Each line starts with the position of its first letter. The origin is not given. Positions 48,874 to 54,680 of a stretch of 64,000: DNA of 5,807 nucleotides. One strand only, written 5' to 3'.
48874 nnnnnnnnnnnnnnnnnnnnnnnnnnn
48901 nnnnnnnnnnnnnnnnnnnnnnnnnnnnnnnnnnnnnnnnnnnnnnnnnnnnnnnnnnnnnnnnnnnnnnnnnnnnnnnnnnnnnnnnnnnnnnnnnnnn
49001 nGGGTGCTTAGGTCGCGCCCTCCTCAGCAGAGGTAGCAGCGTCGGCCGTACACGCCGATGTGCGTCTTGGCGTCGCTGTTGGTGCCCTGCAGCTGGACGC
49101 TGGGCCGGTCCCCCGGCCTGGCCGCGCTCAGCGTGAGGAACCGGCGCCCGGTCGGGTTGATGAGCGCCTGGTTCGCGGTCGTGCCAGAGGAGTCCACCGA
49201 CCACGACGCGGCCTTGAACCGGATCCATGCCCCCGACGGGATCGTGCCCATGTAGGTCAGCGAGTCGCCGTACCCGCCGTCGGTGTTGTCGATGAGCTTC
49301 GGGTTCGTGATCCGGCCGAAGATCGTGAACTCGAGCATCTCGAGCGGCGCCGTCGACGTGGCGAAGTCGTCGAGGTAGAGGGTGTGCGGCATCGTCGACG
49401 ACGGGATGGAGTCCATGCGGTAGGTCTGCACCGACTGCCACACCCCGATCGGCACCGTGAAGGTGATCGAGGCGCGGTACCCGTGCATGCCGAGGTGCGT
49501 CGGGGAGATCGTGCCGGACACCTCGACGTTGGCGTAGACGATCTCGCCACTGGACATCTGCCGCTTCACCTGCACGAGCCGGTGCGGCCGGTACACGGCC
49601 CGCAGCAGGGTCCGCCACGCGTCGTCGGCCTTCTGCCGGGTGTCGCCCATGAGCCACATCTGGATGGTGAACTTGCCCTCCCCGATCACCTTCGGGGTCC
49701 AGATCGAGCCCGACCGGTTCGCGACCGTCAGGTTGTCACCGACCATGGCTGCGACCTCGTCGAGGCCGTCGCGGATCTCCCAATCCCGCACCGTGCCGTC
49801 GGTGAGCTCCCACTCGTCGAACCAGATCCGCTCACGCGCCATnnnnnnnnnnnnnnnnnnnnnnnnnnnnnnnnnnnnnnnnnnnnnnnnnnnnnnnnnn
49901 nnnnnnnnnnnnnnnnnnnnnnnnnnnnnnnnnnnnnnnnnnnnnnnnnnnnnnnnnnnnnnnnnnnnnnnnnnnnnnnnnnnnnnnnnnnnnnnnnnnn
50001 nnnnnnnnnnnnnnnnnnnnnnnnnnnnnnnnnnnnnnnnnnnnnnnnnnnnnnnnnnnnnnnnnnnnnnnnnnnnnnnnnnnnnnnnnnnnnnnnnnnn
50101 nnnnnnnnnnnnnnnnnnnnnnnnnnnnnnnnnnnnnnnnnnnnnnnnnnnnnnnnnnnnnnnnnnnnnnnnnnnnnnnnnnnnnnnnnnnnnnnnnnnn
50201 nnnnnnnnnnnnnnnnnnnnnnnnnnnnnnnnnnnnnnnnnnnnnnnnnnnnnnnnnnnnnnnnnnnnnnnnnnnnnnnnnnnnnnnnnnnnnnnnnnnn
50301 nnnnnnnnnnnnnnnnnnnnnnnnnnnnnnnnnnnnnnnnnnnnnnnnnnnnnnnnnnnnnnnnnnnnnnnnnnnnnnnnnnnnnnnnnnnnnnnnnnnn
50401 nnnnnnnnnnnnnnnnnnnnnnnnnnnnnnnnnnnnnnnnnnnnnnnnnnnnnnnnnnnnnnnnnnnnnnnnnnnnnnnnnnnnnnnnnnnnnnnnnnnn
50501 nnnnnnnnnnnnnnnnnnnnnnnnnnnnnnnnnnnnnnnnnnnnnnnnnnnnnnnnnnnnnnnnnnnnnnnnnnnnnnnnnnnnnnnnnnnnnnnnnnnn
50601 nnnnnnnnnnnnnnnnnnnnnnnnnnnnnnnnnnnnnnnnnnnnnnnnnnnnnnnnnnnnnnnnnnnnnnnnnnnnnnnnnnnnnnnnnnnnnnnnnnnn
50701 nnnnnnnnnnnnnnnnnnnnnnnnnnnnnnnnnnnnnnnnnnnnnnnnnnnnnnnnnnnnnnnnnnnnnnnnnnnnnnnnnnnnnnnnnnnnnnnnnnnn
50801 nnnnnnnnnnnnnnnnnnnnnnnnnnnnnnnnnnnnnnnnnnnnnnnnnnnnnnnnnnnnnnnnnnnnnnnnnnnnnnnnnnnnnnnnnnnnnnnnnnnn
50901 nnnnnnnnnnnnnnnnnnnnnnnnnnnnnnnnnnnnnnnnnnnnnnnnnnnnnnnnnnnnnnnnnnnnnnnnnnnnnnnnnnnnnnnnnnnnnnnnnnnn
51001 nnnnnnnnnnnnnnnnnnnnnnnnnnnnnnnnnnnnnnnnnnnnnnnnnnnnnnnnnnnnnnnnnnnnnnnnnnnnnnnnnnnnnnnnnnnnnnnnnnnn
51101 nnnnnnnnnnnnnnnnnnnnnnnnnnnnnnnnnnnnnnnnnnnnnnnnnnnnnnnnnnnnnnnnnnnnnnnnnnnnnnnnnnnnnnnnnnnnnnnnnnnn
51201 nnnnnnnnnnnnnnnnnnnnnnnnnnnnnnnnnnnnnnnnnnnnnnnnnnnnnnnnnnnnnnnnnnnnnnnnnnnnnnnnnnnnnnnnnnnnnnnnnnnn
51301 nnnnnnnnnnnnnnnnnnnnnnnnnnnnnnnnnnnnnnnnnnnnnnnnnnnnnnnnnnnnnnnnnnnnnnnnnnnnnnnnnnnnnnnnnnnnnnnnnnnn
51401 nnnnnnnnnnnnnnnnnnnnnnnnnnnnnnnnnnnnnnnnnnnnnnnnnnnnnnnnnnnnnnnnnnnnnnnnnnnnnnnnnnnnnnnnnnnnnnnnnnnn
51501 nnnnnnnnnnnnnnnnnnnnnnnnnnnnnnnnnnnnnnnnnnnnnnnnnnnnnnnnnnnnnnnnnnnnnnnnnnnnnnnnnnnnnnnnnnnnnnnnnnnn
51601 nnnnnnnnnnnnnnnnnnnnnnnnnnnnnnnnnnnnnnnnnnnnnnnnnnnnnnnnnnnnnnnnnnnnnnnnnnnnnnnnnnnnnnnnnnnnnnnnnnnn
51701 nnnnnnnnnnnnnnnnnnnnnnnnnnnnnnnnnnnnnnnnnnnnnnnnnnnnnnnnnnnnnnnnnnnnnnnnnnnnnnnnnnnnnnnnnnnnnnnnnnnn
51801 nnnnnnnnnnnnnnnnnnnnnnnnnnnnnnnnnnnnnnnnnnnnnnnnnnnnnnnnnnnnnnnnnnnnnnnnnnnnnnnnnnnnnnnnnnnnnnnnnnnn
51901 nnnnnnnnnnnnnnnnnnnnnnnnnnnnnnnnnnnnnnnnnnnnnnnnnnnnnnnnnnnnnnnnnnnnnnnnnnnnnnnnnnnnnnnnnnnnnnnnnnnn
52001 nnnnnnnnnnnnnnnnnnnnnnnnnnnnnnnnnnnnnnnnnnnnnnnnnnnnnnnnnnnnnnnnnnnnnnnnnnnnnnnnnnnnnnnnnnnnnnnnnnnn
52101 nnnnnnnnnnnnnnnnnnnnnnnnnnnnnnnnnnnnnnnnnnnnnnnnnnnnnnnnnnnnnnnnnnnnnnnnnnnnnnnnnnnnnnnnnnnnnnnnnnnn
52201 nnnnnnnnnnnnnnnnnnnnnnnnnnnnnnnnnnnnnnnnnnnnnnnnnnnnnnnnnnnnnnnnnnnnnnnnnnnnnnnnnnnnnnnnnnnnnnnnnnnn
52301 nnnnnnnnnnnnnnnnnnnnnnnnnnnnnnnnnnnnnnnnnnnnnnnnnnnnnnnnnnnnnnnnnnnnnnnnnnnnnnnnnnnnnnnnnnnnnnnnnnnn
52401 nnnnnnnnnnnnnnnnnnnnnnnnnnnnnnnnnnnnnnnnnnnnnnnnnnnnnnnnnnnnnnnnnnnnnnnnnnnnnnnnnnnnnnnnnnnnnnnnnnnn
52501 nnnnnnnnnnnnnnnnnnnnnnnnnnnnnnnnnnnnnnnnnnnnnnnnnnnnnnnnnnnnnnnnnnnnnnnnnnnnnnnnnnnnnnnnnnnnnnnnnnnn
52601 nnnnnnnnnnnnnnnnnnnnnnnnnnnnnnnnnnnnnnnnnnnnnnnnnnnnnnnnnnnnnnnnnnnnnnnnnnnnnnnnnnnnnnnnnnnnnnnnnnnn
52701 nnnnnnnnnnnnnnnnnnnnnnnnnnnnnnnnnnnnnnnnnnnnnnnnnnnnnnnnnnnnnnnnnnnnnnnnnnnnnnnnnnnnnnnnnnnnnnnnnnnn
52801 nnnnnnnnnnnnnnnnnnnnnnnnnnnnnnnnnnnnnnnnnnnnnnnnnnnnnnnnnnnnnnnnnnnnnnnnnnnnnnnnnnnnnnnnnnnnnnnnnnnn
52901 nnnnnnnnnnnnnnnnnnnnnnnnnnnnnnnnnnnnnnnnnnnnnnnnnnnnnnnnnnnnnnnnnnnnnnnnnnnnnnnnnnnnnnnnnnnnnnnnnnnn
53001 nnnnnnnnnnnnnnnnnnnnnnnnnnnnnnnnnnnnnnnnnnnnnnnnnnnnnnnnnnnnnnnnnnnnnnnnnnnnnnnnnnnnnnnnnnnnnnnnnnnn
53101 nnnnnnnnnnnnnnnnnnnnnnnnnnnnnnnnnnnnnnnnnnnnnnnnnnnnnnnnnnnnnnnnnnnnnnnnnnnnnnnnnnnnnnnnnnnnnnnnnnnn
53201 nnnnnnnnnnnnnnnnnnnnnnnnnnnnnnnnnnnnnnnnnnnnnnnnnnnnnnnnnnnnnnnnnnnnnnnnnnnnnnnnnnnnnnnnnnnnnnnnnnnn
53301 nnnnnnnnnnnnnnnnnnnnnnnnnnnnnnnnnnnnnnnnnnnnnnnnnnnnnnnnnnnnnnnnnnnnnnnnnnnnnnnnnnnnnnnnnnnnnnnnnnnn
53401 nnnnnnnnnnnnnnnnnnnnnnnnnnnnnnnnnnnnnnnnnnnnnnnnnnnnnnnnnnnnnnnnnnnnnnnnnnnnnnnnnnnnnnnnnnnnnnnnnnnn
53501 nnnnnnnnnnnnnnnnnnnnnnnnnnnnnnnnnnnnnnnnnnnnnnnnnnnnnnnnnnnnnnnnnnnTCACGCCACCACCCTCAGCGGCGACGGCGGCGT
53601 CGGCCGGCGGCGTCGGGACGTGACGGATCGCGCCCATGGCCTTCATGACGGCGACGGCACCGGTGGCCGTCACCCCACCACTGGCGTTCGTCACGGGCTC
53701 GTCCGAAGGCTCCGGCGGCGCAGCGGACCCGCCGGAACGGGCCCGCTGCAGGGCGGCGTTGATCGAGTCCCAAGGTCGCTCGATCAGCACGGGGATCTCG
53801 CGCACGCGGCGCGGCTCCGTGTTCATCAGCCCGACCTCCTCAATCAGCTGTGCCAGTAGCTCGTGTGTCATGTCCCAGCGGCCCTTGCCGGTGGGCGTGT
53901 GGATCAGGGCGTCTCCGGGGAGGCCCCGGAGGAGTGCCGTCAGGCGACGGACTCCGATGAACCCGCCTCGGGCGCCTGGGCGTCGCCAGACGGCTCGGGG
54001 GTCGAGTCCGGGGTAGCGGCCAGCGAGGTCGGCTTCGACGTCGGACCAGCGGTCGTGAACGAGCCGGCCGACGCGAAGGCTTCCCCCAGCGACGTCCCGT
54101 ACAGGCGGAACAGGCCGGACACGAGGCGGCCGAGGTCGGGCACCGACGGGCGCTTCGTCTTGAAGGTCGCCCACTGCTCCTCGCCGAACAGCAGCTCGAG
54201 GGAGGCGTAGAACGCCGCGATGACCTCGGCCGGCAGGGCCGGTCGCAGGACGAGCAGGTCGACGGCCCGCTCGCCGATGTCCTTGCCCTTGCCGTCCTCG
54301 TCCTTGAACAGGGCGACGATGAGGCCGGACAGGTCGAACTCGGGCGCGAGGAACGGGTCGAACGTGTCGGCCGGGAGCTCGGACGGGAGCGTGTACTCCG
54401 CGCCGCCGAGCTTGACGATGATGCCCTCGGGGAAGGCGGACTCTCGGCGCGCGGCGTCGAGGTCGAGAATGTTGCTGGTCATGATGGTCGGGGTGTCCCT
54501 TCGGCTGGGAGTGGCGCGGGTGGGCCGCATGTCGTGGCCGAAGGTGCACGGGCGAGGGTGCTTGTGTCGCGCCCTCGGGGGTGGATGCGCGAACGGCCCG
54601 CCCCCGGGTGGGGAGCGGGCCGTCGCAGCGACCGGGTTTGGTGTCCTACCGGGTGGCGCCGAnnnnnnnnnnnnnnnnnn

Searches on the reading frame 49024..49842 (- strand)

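Call 38: search_protein_families(library=phrogs, proteins=[window:49024-49842:-], max_evalue=0.0001)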
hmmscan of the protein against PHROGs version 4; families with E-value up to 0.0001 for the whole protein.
window:49024-49842:- (272 aa): 1 family
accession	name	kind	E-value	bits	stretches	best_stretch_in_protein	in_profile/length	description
phrog_33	-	tail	9.1e-06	26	1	38-238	72-255/651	distal tail protein Dit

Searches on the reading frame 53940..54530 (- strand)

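Call 38: search_protein_families(library=phrogs, proteins=[window:53940-54530:-], max_evalue=0.0001)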
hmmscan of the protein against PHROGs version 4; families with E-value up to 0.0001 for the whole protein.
window:53940-54530:- (196 aa): 1 family
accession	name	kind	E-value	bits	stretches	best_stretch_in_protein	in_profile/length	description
phrog_10551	-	tail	7.2e-06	27.2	0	109-138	54-83/96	tail assembly chaperone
